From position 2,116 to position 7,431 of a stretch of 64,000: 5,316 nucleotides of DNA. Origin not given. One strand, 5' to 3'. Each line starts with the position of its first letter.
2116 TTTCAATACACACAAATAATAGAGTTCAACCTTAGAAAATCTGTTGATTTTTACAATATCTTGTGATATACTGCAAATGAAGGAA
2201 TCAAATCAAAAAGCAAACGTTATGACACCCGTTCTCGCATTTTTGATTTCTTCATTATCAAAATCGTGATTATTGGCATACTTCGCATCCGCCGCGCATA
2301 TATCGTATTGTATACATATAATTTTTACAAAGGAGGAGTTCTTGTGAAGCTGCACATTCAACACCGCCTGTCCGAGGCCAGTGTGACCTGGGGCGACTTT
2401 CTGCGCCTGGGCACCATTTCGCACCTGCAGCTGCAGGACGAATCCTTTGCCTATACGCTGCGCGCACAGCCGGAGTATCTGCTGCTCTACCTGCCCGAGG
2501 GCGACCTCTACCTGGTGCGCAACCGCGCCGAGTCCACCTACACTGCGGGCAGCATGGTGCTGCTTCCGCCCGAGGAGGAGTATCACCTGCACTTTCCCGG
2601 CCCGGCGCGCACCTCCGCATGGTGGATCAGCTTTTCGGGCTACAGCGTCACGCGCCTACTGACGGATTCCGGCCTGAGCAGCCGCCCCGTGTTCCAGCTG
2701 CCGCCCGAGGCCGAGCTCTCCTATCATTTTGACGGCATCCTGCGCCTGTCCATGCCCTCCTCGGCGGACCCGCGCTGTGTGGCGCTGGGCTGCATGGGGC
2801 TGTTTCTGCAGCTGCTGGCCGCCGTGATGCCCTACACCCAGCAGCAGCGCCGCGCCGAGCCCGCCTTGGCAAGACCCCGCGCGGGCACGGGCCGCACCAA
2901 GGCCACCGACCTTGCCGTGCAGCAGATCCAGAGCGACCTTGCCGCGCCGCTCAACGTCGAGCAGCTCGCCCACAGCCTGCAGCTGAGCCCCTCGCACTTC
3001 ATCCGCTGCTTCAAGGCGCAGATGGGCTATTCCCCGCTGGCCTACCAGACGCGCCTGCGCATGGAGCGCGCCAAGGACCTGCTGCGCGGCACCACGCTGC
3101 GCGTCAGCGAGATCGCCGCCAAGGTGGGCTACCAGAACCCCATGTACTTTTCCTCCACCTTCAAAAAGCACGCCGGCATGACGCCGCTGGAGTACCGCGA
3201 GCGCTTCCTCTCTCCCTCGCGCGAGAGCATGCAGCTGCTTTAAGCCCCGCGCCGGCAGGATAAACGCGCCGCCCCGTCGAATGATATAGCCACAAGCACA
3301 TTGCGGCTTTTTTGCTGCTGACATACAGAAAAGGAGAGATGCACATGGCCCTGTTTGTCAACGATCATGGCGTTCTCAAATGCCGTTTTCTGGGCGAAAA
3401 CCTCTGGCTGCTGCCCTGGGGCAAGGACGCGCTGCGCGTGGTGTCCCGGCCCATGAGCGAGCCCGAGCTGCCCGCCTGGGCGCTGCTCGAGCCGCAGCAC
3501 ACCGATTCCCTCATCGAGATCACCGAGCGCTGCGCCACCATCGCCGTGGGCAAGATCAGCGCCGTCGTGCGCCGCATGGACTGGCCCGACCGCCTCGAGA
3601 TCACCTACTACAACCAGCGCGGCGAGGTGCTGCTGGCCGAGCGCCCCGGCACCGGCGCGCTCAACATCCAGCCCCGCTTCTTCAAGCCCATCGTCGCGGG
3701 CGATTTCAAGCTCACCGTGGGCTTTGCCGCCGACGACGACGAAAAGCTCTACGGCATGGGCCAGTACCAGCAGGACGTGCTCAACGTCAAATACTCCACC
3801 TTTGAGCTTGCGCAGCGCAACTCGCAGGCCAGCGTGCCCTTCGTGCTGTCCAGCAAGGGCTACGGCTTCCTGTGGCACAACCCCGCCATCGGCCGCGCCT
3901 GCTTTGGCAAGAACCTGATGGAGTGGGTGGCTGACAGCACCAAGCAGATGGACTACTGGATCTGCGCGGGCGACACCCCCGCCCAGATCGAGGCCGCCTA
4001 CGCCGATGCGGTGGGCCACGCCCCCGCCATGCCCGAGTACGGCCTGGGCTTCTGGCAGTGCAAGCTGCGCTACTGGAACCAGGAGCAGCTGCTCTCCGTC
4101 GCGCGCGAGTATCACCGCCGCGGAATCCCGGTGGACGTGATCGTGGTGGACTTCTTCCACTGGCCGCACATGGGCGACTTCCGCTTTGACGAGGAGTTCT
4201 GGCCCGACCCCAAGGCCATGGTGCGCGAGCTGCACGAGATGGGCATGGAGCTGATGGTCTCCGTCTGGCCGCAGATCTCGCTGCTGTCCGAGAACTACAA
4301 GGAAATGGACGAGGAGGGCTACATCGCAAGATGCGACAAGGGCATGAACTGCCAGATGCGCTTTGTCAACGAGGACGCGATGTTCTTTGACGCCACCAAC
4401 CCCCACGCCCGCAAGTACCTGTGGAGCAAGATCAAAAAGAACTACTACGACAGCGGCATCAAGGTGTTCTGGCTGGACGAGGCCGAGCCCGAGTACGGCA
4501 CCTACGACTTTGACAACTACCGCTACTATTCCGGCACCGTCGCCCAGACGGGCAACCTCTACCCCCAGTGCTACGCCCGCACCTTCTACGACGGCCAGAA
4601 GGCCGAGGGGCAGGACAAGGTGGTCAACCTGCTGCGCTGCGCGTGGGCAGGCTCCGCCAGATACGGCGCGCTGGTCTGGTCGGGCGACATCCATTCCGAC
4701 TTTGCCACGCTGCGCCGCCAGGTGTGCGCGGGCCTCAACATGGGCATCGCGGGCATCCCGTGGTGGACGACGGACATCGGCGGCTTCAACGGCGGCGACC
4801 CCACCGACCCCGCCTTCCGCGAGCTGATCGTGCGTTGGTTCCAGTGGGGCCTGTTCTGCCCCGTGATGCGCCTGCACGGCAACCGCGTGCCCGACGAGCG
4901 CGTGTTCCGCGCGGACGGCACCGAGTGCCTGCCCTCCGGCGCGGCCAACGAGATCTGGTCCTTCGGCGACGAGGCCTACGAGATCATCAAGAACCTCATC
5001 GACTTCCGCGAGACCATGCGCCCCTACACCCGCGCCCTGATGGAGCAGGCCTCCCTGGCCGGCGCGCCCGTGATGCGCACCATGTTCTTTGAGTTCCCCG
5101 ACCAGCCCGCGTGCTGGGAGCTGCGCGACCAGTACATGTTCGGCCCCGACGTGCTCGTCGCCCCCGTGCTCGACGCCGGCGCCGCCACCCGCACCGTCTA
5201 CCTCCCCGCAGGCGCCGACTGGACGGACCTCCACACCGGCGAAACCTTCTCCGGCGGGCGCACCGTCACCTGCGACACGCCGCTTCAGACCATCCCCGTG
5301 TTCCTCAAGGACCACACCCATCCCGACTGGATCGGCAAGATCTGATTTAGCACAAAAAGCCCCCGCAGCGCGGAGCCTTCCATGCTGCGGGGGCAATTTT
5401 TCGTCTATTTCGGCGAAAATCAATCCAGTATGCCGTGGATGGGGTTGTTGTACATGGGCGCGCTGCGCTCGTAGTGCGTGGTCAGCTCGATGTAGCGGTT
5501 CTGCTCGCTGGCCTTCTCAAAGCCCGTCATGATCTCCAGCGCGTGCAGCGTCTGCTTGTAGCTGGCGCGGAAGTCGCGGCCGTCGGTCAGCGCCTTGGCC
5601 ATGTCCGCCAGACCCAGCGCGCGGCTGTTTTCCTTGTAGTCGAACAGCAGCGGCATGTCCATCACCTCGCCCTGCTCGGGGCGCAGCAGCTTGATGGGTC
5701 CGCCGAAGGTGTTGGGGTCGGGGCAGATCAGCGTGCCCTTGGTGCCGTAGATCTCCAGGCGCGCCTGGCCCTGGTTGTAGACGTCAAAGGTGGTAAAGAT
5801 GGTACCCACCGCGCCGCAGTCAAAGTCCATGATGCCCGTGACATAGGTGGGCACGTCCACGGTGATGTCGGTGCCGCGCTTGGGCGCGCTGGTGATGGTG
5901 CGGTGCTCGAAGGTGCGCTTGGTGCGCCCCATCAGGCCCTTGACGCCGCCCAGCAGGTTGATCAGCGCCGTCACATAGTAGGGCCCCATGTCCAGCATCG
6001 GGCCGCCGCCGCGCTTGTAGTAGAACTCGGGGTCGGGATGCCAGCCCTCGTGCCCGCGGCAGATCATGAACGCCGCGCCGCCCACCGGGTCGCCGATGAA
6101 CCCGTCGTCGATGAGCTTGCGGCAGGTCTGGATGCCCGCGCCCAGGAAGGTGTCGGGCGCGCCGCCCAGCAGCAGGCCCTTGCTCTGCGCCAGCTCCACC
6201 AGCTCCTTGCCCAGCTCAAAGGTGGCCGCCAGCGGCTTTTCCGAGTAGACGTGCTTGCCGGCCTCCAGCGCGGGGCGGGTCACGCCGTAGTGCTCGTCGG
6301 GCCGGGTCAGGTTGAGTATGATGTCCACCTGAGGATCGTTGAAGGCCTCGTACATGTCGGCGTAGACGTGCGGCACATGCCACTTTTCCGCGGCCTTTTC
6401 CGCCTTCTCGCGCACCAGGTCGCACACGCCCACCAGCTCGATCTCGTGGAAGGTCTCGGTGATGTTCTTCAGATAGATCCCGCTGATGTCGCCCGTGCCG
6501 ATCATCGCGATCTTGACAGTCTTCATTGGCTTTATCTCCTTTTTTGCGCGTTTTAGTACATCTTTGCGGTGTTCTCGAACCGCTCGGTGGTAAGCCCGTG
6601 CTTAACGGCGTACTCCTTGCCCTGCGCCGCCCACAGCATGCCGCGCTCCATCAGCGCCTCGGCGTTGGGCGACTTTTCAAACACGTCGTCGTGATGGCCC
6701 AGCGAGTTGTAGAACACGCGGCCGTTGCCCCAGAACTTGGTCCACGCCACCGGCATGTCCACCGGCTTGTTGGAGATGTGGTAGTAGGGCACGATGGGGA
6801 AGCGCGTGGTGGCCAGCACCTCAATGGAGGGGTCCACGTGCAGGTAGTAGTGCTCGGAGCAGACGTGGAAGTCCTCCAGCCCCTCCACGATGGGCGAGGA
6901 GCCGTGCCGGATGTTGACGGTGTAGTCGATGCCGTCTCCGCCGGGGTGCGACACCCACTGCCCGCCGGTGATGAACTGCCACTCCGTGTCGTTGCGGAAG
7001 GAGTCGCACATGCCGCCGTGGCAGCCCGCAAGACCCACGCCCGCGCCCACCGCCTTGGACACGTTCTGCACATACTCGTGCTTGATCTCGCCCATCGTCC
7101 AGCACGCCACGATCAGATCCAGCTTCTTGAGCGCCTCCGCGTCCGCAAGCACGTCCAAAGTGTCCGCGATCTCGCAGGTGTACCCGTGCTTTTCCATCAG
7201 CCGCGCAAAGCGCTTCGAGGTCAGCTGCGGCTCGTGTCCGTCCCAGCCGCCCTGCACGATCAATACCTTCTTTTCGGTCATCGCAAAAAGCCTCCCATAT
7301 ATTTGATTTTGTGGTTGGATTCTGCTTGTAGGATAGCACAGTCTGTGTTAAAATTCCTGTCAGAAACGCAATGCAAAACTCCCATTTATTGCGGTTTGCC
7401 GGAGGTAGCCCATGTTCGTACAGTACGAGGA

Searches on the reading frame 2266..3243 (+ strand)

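Call 68: search_protein_families(library=pfam, proteins=[window:2266-3243:+], max_evalue=0.00001)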
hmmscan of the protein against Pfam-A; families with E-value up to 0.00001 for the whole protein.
window:2266-3243:+ (325 aa): 3 families
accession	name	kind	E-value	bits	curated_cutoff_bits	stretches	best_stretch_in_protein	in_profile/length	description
PF12833.13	HTH_18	-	2.5e-24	85.8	33.6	1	234-313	1-80/80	Helix-turn-helix domain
PF00165.29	HTH_AraC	-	4.4e-23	81.3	26.6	2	221-261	1-41/42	Bacterial regulatory helix-turn-helix proteins, AraC family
PF02311.25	AraC_binding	-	2.1e-08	34.4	21.1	1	61-184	14-135/135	AraC-like ligand binding domain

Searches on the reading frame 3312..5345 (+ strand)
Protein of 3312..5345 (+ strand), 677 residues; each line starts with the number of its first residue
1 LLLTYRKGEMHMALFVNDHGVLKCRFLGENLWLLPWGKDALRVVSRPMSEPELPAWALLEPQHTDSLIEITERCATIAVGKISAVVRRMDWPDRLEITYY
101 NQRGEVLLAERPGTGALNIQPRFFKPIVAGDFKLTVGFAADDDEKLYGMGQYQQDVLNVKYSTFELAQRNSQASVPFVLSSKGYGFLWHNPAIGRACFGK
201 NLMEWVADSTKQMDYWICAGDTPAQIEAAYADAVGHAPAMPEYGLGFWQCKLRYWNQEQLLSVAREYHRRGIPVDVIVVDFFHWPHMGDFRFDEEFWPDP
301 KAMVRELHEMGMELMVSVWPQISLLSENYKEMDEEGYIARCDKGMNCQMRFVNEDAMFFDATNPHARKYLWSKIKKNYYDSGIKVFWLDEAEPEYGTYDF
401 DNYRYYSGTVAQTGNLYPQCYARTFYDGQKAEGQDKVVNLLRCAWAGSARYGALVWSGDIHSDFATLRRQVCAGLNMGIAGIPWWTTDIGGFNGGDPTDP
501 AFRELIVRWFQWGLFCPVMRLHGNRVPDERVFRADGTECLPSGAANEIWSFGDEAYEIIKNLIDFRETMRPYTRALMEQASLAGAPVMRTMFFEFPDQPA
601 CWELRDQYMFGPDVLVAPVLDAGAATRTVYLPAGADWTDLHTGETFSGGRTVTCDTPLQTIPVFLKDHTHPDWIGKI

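Call 68: search_protein_families(library=pfam, proteins=[window:3312-5345:+], max_evalue=0.00001)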
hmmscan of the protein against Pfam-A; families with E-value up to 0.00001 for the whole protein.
window:3312-5345:+ (677 aa): 3 families
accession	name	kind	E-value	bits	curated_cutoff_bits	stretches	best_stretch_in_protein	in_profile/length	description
PF01055.32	Glyco_hydro_31_2nd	-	7.7e-81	272.4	23.5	1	238-573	2-325/328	Glycosyl hydrolases family 31 TIM-barrel domain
PF21365.3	Glyco_hydro_31_3rd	-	1.2e-26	93.4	24.4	1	584-667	1-83/87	Glycosyl hydrolase family 31 C-terminal domain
PF13802.12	Gal_mutarotas_2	-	3.2e-06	28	27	1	39-192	10-179/184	Glycosyl hydrolase 31 N-terminal galactose mutarotase-like domain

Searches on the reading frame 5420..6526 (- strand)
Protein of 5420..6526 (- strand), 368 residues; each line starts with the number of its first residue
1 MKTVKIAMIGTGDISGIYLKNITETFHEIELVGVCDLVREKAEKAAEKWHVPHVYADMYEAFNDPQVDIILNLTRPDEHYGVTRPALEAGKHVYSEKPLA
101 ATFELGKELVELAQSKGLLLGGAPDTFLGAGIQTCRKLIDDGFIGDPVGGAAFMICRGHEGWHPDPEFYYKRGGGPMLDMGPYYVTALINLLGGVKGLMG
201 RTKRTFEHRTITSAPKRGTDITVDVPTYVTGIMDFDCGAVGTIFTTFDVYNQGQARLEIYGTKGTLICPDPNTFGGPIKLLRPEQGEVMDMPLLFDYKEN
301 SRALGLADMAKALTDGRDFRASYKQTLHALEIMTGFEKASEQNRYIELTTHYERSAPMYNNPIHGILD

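Call 68: search_protein_families(library=pfam, proteins=[window:5420-6526:-], max_evalue=0.00001)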
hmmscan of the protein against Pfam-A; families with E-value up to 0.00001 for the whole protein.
window:5420-6526:- (368 aa): 4 families
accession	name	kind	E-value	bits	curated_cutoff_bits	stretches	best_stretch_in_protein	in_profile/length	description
PF01408.29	GFO_IDH_MocA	-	6.1e-25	88.7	24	1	4-120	1-116/120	Oxidoreductase family, NAD-binding Rossmann fold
PF22725.1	GFO_IDH_MocA_C3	-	1.1e-19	71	27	1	132-266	1-123/124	GFO/IDH/MocA C-terminal domain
PF02894.22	GFO_IDH_MocA_C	-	2.5e-08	34.4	22.9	1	137-348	2-218/218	Oxidoreductase family, C-terminal alpha/beta domain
PF03447.22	NAD_binding_3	-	9.4e-06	26.8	24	0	10-117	1-110/116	Homoserine dehydrogenase, NAD binding domain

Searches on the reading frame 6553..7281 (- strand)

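Call 68: search_protein_families(library=pfam, proteins=[window:6553-7281:-], max_evalue=0.00001)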
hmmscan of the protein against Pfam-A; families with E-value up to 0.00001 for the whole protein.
window:6553-7281:- (242 aa): 1 family
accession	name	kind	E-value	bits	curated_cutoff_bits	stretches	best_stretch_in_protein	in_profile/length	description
PF06283.17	ThuA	-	1.2e-46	160.1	33.4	1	5-218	1-209/209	Trehalose utilisation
